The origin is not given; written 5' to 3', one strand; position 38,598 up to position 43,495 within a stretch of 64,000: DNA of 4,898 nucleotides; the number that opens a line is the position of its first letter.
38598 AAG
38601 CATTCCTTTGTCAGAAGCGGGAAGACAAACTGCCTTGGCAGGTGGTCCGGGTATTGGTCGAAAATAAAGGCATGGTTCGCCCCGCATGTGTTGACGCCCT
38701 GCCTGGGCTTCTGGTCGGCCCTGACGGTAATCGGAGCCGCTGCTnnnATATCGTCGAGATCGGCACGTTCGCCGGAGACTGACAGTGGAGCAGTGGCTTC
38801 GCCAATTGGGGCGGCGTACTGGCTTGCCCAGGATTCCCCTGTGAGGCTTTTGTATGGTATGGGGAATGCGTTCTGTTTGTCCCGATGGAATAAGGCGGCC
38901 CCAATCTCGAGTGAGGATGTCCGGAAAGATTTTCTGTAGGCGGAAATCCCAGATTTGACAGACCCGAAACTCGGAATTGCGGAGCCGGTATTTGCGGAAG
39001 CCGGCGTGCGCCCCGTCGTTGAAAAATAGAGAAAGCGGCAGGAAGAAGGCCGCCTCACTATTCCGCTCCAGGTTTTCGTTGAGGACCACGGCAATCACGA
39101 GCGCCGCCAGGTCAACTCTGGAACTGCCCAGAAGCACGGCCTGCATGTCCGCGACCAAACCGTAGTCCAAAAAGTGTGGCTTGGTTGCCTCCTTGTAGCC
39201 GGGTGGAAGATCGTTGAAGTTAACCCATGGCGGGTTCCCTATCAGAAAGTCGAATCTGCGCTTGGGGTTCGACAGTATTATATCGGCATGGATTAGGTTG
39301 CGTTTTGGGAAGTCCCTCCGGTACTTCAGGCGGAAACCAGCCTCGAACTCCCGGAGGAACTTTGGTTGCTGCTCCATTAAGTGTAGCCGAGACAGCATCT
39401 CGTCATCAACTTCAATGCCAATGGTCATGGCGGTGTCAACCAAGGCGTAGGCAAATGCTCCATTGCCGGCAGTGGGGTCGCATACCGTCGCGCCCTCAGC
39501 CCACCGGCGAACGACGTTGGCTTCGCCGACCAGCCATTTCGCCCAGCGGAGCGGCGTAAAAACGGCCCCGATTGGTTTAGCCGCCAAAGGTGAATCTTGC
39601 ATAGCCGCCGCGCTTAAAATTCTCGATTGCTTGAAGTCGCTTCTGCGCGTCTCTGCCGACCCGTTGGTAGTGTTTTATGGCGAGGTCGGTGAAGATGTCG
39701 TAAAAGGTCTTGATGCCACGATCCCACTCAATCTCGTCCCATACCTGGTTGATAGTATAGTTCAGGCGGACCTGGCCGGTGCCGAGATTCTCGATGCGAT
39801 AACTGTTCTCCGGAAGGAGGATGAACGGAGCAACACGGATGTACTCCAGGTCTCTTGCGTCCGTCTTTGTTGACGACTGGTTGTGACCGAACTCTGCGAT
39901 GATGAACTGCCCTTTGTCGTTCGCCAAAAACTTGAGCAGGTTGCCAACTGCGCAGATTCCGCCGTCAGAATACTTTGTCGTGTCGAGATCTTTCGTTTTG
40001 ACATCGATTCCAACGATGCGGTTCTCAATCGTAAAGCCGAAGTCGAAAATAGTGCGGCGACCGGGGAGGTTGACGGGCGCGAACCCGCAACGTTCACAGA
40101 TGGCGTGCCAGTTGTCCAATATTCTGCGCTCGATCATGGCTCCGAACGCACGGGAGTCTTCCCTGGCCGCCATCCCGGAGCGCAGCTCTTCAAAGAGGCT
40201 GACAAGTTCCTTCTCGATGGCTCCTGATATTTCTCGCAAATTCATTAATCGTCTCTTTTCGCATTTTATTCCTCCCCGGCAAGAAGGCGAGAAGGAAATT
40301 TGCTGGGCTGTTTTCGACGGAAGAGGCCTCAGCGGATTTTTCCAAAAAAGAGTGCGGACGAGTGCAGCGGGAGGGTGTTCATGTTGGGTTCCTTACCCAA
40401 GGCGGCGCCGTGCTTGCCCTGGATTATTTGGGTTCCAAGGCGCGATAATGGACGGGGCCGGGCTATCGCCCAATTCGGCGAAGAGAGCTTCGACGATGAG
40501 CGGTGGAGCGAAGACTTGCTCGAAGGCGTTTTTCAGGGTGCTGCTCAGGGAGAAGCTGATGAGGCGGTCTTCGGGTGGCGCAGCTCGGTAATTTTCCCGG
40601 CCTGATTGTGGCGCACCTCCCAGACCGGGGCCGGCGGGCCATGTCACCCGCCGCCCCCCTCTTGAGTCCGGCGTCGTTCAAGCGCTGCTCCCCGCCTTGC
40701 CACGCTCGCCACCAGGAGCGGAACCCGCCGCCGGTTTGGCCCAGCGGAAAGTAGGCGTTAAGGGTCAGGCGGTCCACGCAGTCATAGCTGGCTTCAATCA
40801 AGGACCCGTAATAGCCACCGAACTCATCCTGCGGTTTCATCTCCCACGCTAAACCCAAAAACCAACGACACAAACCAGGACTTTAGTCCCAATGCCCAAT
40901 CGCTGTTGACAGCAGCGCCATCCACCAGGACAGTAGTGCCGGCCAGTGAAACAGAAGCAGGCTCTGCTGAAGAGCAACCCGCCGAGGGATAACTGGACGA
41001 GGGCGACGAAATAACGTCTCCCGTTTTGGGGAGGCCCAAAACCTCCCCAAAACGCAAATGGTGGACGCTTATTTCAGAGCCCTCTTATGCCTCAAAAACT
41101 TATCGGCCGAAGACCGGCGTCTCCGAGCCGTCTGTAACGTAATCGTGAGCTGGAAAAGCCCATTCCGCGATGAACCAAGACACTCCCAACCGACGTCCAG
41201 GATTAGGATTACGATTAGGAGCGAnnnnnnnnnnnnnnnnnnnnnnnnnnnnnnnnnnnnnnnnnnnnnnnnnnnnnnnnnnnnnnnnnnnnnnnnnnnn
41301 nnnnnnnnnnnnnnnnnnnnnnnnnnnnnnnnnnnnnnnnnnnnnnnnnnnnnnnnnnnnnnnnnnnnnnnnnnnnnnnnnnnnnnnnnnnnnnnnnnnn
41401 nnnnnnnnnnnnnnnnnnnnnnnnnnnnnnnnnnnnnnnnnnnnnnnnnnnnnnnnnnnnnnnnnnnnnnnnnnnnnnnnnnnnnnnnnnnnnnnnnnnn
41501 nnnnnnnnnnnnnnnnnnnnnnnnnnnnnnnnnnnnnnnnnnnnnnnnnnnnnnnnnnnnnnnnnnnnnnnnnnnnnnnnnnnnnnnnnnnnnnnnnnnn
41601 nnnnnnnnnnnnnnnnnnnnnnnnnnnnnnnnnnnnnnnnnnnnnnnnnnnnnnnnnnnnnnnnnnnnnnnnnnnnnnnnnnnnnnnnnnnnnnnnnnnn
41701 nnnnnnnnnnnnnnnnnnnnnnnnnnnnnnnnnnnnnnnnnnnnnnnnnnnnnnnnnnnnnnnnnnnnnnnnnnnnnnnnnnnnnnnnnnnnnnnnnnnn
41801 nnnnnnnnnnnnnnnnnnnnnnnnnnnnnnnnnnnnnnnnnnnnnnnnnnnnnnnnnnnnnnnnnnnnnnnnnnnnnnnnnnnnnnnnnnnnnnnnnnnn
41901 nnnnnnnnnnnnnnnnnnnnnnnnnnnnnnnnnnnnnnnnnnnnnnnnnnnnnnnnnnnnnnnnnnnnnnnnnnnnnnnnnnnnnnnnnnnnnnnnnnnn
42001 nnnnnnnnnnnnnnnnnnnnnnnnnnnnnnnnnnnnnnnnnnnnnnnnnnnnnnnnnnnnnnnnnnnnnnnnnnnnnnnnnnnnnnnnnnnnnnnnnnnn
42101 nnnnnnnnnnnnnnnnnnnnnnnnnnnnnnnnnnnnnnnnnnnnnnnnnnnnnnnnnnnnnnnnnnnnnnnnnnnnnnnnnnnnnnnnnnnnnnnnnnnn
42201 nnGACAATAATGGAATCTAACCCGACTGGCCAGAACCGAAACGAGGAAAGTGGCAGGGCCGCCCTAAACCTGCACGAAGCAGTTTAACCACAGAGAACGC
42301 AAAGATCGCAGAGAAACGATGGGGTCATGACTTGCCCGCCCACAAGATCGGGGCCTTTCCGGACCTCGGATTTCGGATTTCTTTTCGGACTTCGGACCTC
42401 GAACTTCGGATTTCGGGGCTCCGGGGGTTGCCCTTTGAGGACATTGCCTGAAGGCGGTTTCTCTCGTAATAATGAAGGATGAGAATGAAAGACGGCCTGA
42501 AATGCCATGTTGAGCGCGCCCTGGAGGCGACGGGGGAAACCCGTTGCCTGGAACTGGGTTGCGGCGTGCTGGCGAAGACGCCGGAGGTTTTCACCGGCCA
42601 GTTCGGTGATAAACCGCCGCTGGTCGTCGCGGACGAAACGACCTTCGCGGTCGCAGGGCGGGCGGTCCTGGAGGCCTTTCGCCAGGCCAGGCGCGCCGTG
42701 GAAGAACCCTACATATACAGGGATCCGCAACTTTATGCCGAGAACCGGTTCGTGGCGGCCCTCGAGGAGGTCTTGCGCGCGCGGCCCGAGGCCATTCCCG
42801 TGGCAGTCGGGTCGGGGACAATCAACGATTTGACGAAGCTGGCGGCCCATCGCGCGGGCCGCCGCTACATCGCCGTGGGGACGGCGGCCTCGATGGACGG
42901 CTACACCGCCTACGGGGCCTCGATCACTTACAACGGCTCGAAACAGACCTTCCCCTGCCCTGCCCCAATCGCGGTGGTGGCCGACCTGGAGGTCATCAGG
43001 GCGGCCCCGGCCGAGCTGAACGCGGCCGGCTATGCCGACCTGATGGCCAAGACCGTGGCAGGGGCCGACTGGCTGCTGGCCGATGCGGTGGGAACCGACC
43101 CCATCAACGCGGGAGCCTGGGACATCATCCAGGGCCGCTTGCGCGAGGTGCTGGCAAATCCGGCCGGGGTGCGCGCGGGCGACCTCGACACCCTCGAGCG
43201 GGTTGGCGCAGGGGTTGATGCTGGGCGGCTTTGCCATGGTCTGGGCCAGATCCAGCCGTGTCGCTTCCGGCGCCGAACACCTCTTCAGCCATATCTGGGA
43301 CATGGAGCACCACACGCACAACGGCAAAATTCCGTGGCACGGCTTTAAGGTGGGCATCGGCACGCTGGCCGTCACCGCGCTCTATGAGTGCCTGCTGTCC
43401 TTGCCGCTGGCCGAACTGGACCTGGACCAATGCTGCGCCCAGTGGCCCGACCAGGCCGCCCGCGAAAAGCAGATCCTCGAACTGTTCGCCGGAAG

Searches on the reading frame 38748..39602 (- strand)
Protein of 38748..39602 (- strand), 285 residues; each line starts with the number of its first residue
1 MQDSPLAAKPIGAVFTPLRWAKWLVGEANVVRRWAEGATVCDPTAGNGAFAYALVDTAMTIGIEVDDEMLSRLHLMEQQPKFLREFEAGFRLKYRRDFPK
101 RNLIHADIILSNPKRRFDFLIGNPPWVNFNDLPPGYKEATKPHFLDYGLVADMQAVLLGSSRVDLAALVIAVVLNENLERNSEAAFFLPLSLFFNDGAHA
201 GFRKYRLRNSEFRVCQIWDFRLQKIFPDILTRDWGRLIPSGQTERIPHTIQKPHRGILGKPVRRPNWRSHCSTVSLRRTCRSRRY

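Call 62: search_protein_families(library=pfam, proteins=[window:38748-39602:-], max_evalue=0.01)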
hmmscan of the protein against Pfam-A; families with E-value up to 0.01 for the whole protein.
window:38748-39602:- (285 aa): 1 family
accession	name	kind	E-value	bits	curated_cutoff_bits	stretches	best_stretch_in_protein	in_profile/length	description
PF07669.17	Eco57I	-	8.7e-06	26.4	25.3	1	95-226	62-171/171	Eco57I restriction-modification methylase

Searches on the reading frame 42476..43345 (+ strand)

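Call 56: search_protein_families(library=pfam, proteins=[window:42476-43345:+], max_evalue=0.001)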
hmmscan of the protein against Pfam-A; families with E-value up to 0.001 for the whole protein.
window:42476-43345:+ (290 aa): 1 family
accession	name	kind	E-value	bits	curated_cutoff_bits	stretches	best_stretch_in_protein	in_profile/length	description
PF13685.12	Fe-ADH_2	-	7.3e-34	117.4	28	1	28-178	3-149/149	Iron-containing alcohol dehydrogenase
